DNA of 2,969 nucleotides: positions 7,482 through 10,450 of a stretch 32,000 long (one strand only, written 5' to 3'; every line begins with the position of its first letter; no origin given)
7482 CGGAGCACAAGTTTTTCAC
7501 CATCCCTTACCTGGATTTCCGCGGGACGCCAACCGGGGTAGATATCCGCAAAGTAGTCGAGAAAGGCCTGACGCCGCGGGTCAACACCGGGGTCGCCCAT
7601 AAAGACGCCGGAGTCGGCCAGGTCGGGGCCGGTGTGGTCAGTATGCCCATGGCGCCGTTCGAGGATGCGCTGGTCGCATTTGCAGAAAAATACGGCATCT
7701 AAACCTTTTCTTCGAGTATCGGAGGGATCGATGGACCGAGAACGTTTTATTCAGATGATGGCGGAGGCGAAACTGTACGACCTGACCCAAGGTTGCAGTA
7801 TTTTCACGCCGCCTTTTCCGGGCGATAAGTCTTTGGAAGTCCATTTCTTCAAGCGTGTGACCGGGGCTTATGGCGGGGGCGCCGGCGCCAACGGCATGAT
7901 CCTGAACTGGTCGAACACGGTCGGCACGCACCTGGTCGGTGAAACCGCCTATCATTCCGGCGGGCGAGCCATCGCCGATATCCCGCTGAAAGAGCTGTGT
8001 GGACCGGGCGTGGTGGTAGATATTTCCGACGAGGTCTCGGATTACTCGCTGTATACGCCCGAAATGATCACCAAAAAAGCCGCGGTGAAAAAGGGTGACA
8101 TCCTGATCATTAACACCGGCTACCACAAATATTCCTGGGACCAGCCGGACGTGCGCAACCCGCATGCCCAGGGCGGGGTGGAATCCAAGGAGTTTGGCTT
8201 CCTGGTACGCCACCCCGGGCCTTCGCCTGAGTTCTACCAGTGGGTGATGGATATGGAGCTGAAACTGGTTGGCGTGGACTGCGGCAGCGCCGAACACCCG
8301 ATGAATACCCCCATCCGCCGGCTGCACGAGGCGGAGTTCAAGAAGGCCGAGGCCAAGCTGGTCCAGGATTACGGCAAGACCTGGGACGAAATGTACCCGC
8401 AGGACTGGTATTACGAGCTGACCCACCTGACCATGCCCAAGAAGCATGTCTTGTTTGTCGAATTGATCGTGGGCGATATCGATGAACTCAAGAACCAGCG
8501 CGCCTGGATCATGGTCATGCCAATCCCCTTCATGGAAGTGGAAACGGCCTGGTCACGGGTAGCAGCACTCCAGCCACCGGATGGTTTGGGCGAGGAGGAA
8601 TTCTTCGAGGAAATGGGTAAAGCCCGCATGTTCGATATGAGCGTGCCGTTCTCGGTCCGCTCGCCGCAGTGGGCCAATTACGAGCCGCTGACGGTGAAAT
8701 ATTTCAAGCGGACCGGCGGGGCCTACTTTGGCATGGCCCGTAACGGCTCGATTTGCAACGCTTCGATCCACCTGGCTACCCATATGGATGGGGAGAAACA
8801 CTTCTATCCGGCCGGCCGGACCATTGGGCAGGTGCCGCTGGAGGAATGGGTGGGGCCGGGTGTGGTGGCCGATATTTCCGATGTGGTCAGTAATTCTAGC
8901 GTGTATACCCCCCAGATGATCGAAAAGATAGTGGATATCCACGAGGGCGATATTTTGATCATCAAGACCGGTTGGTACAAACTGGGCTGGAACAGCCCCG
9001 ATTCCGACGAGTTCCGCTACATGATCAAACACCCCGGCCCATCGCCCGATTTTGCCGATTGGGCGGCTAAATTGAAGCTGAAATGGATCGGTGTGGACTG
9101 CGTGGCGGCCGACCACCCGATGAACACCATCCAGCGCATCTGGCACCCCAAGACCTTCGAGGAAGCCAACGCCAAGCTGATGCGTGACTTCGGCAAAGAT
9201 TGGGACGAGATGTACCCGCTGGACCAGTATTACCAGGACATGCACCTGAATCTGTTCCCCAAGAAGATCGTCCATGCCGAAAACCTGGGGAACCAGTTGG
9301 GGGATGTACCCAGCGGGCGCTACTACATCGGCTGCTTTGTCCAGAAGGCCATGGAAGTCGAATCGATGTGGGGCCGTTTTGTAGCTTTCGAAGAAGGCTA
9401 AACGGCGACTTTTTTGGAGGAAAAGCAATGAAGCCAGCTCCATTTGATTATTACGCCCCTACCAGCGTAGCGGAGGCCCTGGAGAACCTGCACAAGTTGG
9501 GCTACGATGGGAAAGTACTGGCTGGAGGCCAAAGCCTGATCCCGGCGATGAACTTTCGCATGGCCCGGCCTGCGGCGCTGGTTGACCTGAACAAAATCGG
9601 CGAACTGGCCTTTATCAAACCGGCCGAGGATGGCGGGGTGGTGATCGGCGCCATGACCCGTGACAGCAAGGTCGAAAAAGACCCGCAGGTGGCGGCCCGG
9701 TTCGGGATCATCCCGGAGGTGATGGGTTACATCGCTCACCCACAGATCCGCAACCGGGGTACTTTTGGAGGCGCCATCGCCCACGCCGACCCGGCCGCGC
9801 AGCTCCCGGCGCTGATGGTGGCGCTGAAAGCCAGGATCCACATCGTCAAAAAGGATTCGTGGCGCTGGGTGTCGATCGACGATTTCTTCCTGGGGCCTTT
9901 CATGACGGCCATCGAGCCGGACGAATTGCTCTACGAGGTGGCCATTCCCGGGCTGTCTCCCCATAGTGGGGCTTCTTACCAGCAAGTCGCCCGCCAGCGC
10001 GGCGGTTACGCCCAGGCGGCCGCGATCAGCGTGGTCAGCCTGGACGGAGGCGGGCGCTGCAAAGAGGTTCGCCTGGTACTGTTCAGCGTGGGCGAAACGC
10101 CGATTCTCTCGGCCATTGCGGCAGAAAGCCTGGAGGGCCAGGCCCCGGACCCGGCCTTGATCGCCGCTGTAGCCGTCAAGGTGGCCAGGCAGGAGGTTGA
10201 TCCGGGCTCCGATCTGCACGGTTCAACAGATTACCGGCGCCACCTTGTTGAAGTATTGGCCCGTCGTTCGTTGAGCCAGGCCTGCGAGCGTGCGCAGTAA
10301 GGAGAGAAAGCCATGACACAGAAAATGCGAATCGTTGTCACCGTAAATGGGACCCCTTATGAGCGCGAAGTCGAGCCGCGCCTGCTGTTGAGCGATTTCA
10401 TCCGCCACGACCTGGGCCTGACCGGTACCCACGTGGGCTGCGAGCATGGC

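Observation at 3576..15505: Unusual catabolic island: FdrA + YlbE(DUF1116) without YlbF or carbamate kinase, joined to a double cyclase, a CoxMSL-type Mo-hydroxylase, CoxG and an NCS2 nucleobase permease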

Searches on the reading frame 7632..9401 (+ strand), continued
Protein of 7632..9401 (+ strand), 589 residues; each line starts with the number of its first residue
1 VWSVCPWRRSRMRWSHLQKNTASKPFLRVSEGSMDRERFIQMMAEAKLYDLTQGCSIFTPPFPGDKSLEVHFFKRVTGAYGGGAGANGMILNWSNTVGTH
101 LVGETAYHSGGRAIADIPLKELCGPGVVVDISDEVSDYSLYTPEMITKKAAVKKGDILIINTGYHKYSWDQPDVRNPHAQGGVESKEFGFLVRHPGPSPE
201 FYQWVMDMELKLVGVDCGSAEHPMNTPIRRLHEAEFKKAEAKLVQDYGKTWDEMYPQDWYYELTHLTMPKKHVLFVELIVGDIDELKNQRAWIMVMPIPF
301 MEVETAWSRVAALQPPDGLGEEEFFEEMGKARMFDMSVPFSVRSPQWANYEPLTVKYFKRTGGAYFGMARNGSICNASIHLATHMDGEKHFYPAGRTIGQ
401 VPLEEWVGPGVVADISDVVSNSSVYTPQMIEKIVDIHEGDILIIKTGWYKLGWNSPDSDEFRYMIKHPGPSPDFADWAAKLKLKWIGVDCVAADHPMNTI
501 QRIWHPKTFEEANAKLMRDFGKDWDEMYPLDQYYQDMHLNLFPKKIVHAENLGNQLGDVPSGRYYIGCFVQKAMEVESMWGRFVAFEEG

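Call 77: search_protein_families(library=ncbifam, proteins=[L140:5578-6465:+, L136:4691-5899:+, L091:15925-16806:+, L138:9253-10560:+, L147:12745-13305:+], max_evalue=0.00001)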
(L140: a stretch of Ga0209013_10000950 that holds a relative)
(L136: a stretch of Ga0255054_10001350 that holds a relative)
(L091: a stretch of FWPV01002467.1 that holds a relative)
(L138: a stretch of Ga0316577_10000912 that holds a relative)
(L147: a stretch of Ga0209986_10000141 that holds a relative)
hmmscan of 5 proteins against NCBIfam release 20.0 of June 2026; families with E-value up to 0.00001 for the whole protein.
L140:5578-6465:+ (295 aa): 10 families
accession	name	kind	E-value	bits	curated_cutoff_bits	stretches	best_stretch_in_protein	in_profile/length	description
NF009803.0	PRK13287.1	equivalog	7.8e-30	103.8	406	1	8-252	22-263/333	formamidase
NF040852.1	nitrile_Arch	equivalog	2.1e-27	95.9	500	1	9-249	6-238/262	nitrilase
TIGR03381.1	agmatine_aguB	equivalog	8.8e-23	81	410.25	1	7-277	4-278/279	N-carbamoylputrescine amidase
NF033621.1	de_GSH_amidase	exception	2.8e-21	76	355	1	7-252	3-241/260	deaminated glutathione amidase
NF009802.0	PRK13286.1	equivalog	3.2e-20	72.4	427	1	38-227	52-238/345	aliphatic amidase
NF043013.1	DeGluthAmidYersProt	equivalog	1.4e-17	63.7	500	1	67-229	61-233/278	deaminated glutathione amidase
TIGR00546.1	lnt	equivalog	1.4e-13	50.8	132.9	1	27-124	189-275/395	apolipoprotein N-acyltransferase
NF010588.0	PRK13981.1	equivalog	6.4e-13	47.9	479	1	5-227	6-224/546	NAD+ synthase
NF007757.0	PRK10438.1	equivalog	9e-12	44.8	249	1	16-237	16-222/256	amidohydrolase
TIGR04048.1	nitrile_sll0784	equivalog_domain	7.4e-09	35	502.6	1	4-166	3-169/301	Nit6803 family nitrilase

L136:4691-5899:+ (402 aa): 7 families
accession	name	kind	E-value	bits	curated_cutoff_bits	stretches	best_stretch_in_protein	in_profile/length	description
NF052585.1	SucGlutTfsCaiB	equivalog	1.4e-126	422.3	750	1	3-385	7-388/394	succinate--glutarate CoA-transferase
NF041294.1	Scnl_mescCoAtase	equivalog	3.4e-98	329.3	700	1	1-382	1-380/381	succinyl-CoA:mesaconate CoA-transferase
NF008511.0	PRK11430.1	equivalog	3.2e-84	283.2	522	1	2-363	8-356/381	CoA:oxalate CoA-transferase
NF003809.0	PRK05398.1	subfamily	5.5e-81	272.2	442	2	3-209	4-203/416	formyl-CoA transferase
TIGR03253.1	oxalate_frc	equivalog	1.8e-78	264.1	504.2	2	3-209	3-202/416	formyl-CoA transferase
NF002914.1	PRK03525.1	equivalog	1.4e-39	136.2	413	1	2-401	8-396/400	L-carnitine CoA-transferase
TIGR04253.1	mesacon_CoA_iso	equivalog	6.1e-31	107.8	725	1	3-400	2-398/403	2-methylfumaryl-CoA isomerase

L091:15925-16806:+ (293 aa): 6 families
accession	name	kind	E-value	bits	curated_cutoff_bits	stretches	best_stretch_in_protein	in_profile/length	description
TIGR03466.1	HpnA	hypoth_equivalog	2.1e-16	59.7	367.65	1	11-111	3-112/327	hopanoid-associated sugar epimerase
TIGR03649.1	ergot_EASG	subfamily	3.9e-15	56.1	256.4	1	11-289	2-282/287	ergot alkaloid biosynthesis protein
NF052578.1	StrlDmthSdmBMthl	equivalog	3.3e-10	40.2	600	1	11-82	3-73/328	sterol demethylase protein SdmB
NF051456.1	acrylyl_AcuI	equivalog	4.5e-07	29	440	1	7-62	146-201/325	acrylyl-CoA reductase (NADPH)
TIGR02823.1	oxido_YhdH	subfamily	7.8e-07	28.2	297.25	1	7-64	145-202/324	acrylyl-CoA reductase family protein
NF042422.1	oxyalk_red_OleD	equivalog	6.6e-06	25.7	580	1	11-81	3-70/329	2-alkyl-3-oxoalkanoate reductase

L138:9253-10560:+ (435 aa): 1 family
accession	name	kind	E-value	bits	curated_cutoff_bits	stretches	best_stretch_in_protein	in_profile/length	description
NF047927.1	ABC_BMP_B6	equivalog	5.8e-06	25.7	400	0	84-227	27-164/314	putative B6 ABC transporter substrate-binding protein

L147:12745-13305:+ (186 aa): 0 families

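Call 78: search_solved_structures(query=L136:4691-5899:+, max_evalue=1e-20)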
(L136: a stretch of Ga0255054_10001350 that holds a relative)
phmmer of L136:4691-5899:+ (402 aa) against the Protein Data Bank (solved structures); distinct sequences matched with E-value up to 1e-20: 35.
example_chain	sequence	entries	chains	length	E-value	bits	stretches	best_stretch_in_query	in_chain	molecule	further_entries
9br7_A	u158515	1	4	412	4.8e-116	391.3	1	2-395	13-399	Succinate--hydroxymethylglutarate CoA-transferase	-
9br6_A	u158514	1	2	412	6.6e-116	390.9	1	2-395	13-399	Succinate--hydroxymethylglutarate CoA-transferase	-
10uh_A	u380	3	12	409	4.4e-102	345.3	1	3-397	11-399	Formyl-coenzyme a transferase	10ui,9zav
4ed9_A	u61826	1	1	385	3.1e-95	322.8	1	3-378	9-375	CAIB/BAIF family protein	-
4hl6_A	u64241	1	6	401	3.3e-74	253.5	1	2-363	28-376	Uncharacterized protein YfdE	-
5yit_A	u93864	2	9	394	5e-59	203.6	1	3-379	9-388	CoA transferase III | Uncharacterized protein Rv3272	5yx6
5yiy_A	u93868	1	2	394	6.3e-58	199.9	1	3-379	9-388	CoA transferase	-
1pqy_A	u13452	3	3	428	1.4e-56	195.5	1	3-209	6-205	Hypothetical protein yfdW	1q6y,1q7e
1pt5_A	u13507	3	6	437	1.5e-56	195.4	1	3-209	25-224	Hypothetical protein yfdW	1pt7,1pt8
2vjn_A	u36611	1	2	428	5.3e-55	190.3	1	3-210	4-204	FORMYL-COENZYME A TRANSFERASE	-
1p5h_A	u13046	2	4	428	5.3e-55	190.3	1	3-210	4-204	Formyl-coenzyme A transferase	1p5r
2vjk_A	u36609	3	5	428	5.3e-55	190.3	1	3-210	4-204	FORMYL-COENZYME A TRANSFERASE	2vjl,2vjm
1t4c_A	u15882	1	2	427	5.4e-55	190.3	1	3-210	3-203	Formyl-CoA:oxalate CoA-transferase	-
2vjo_A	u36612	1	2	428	7.3e-55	189.8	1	3-210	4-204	FORMYL-COENZYME A TRANSFERASE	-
1vgr_A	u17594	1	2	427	1.9e-54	188.4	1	3-210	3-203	Formyl-coenzyme A transferase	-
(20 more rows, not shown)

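Call 79: search_solved_structures(query=L140:5578-6465:+, max_evalue=1e-10)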
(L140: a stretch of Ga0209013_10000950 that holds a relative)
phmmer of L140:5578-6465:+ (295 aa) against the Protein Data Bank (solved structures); distinct sequences matched with E-value up to 1e-10: 26.
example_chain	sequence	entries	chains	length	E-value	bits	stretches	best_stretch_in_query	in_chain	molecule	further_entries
1j31_A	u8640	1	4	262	5.3e-24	88.1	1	19-243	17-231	Hypothetical protein PH0642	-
1f89_A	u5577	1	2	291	7.7e-24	87.6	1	5-252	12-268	32.5 KDA PROTEIN YLR351C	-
3ivz_A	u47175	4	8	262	5e-23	85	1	20-247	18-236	Nitrilase | Beta ureidopropionase (Beta-alanine synthase)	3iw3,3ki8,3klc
5g3o_A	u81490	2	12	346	7.4e-23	84.4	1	4-250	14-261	FORMAMIDASE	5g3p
7ovg_A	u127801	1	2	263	9.6e-23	84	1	19-243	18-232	CN hydrolase domain-containing protein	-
6ypa_A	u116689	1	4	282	1.2e-22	83.7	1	18-243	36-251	CN hydrolase domain-containing protein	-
2dyu_A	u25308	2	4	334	3.1e-22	82.3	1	10-257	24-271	Formamidase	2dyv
2w1v_A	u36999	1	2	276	3.8e-21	78.8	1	6-247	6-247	NITRILASE HOMOLOG 2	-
2e2k_A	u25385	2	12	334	6.9e-21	77.9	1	10-257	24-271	Formamidase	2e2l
3p8k_A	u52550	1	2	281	5.1e-18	68.5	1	10-247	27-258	Hydrolase, carbon-nitrogen family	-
2uxy_A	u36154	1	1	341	1.8e-16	63.4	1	38-232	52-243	ALIPHATIC AMIDASE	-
4lf0_A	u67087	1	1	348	1.4e-15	60.5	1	38-233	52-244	Aliphatic amidase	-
2plq_A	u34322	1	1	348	3.6e-15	59.2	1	38-233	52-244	Aliphatic amidase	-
4gyl_A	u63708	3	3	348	1.2e-14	57.4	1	38-233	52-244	Aliphatic amidase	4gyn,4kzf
6mg6_A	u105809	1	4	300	3.8e-14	55.8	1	79-279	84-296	Carbon-nitrogen hydrolase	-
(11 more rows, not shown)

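Call 91: search_protein_families(library=pfam, proteins=[L011:25-1176:+, L011:1495-2844:+, L011:2912-3415:+, L011:3721-4791:+, L011:4807-6117:+, L011:15697-16191:+, L011:16333-17721:+, L011:17983-18882:+, L011:18907-19635:+, L011:19737-20822:+], max_evalue=0.001)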
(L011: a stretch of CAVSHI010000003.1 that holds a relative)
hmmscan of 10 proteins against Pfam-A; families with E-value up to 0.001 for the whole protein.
L011:25-1176:+ (383 aa): 1 family
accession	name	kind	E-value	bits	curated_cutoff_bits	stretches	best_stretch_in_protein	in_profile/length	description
PF00171.27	Aldedh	-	5.6e-146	487.2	23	1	1-369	97-461/461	Aldehyde dehydrogenase family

L011:1495-2844:+ (449 aa): 11 families
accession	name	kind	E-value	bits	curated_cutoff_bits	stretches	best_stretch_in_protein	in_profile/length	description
PF14691.11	Fer4_20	-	5.8e-37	126.4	25.8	1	15-124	3-112/113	Dihydroprymidine dehydrogenase domain II, 4Fe-4S cluster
PF07992.20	Pyr_redox_2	-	1.2e-31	110.7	26.1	1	138-435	2-291/291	Pyridine nucleotide-disulphide oxidoreductase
PF00070.33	Pyr_redox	-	1.8e-11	44.9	22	1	270-340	1-75/82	Pyridine nucleotide-disulphide oxidoreductase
PF13738.12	Pyr_redox_3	-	2.7e-11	43.7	30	1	232-315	136-210/305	Pyridine nucleotide-disulphide oxidoreductase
PF13450.12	NAD_binding_8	-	1.6e-06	28.7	21.9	1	141-173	1-33/68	NAD(P)-binding Rossmann-like domain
PF01262.27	AlaDh_PNT_C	-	4.4e-05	23.5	23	0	270-299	30-58/214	Alanine dehydrogenase/PNT, C-terminal domain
PF12831.13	FAD_oxidored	-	8.1e-05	22.5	27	1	139-188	2-51/416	FAD dependent oxidoreductase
PF01266.30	DAO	-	0.0002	21.4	27.9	1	139-172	2-35/353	FAD dependent oxidoreductase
PF02826.25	2-Hacid_dh_C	-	0.00034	20.5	25.1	0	127-170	27-70/178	D-isomer specific 2-hydroxyacid dehydrogenase, NAD binding domain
PF00890.30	FAD_binding_2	-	0.00067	19.4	20.4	1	141-173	4-36/414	FAD binding domain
PF03486.20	HI0933_like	-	0.00071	19.5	50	1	139-172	3-36/244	HI0933-like protein Rossmann domain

L011:2912-3415:+ (167 aa): 0 families

L011:3721-4791:+ (356 aa): 0 families

L011:4807-6117:+ (436 aa): 8 families
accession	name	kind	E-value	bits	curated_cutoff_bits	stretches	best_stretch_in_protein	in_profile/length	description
PF01180.27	DHO_dh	-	9.2e-35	120.7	27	1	71-302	66-291/291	Dihydroorotate dehydrogenase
PF14697.11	Fer4_21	-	8.3e-18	64.7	35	1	335-396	1-59/59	4Fe-4S dicluster domain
PF01207.24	Dus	-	1.2e-08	34.9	20.4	1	99-174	54-129/311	Dihydrouridine synthase (Dus)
PF12838.12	Fer4_7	-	3.7e-08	34.1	27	1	341-391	1-51/52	4Fe-4S dicluster domain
PF00037.32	Fer4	-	3.4e-07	30.2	21.1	0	373-391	3-21/24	4Fe-4S binding domain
PF12837.12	Fer4_6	-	0.00013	22.2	25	0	334-353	1-20/24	4Fe-4S binding domain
PF12797.12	Fer4_2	-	0.00016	21.9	24.5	0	373-390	5-22/22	4Fe-4S binding domain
PF12800.12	Fer4_4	-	0.00092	19.8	24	0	376-390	2-16/17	4Fe-4S binding domain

L011:15697-16191:+ (164 aa): 2 families
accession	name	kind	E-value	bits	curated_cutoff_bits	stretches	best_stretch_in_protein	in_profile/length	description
PF05163.17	DinB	-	6.6e-13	49.4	23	1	3-160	1-158/165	DinB family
PF12867.12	DinB_2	-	1.5e-08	35.5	24.8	1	13-139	2-127/128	DinB superfamily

L011:16333-17721:+ (462 aa): 2 families
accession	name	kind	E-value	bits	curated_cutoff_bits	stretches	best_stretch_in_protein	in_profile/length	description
PF01979.26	Amidohydro_1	-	1.1e-21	78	25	1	49-435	1-344/345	Amidohydrolase family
PF07969.17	Amidohydro_3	-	1.1e-15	58.6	29.7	2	356-419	405-468/472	Amidohydrolase family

L011:17983-18882:+ (299 aa): 1 family
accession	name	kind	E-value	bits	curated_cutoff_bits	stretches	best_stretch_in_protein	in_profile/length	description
PF00701.28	DHDPS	-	3e-54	184.2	22.1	1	7-292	3-287/289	Dihydrodipicolinate synthetase family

L011:18907-19635:+ (242 aa): 0 families

L011:19737-20822:+ (362 aa): 1 family
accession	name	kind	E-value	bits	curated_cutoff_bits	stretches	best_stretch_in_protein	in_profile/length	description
PF02133.21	Transp_cyt_pur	-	2.5e-86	290.6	23.5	1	40-360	5-316/440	Permease for cytosine/purines, uracil, thiamine, allantoin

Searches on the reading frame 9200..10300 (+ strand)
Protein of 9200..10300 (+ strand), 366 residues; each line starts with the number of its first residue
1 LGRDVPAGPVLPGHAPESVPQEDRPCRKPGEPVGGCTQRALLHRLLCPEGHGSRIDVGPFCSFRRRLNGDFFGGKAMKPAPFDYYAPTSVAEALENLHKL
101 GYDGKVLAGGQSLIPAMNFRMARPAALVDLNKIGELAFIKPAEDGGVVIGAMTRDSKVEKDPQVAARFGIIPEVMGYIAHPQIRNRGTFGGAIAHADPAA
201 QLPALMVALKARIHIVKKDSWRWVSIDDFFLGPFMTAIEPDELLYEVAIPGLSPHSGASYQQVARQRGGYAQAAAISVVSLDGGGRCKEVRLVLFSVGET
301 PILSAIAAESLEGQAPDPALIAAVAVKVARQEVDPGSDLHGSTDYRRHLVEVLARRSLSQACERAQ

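Call 3: search_protein_families(library=pfam, proteins=[window:9200-10300:+], max_evalue=0.01)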
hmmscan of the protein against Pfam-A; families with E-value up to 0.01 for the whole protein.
window:9200-10300:+ (366 aa): 2 families
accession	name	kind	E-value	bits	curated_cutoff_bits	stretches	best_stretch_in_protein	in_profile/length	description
PF00941.27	FAD_binding_5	-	1.5e-44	152.2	27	1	81-250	2-168/170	FAD binding domain in molybdopterin dehydrogenase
PF03450.22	CO_deh_flav_C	-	4.2e-17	62.6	25.5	1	259-360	2-101/102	CO dehydrogenase flavoprotein C-terminal domain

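Call 5: search_protein_families(library=ncbifam, proteins=[window:9200-10300:+], max_evalue=0.01)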
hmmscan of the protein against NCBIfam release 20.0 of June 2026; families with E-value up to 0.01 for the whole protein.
window:9200-10300:+ (366 aa): 8 families
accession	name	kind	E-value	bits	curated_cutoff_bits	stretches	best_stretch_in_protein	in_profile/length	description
NF041019.1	glyceraldDH_beta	equivalog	7.7e-69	232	350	1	77-360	1-279/280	glyceraldehyde dehydrogenase subunit beta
NF043083.1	XdhB_XDHase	equivalog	1.1e-38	133.1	310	1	83-365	6-287/289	xanthine dehydrogenase subunit XdhB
NF007427.0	PRK09971.1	equivalog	2e-37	129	287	1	84-365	7-287/292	xanthine dehydrogenase FAD-binding subunit XdhB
TIGR02963.1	xanthine_xdhA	equivalog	2.6e-29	102.2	467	1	84-356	195-463/468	xanthine dehydrogenase small subunit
TIGR03195.1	4hydrxCoA_B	equivalog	6.7e-24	84.6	404.55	2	82-194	5-115/321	4-hydroxybenzoyl-CoA reductase subunit beta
TIGR03199.1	pucC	equivalog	2.9e-16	59.5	306.05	1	87-349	1-257/264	xanthine dehydrogenase subunit C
TIGR03312.1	Se_sel_red_FAD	hypoth_equivalog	9.7e-15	54.4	241.5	1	84-356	4-245/257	molybdopterin-dependent oxidoreductase FAD-binding subunit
TIGR02969.1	mam_aldehyde_ox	subfamily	5.1e-08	30.9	1912.3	1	85-350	240-515/1330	aldehyde oxidase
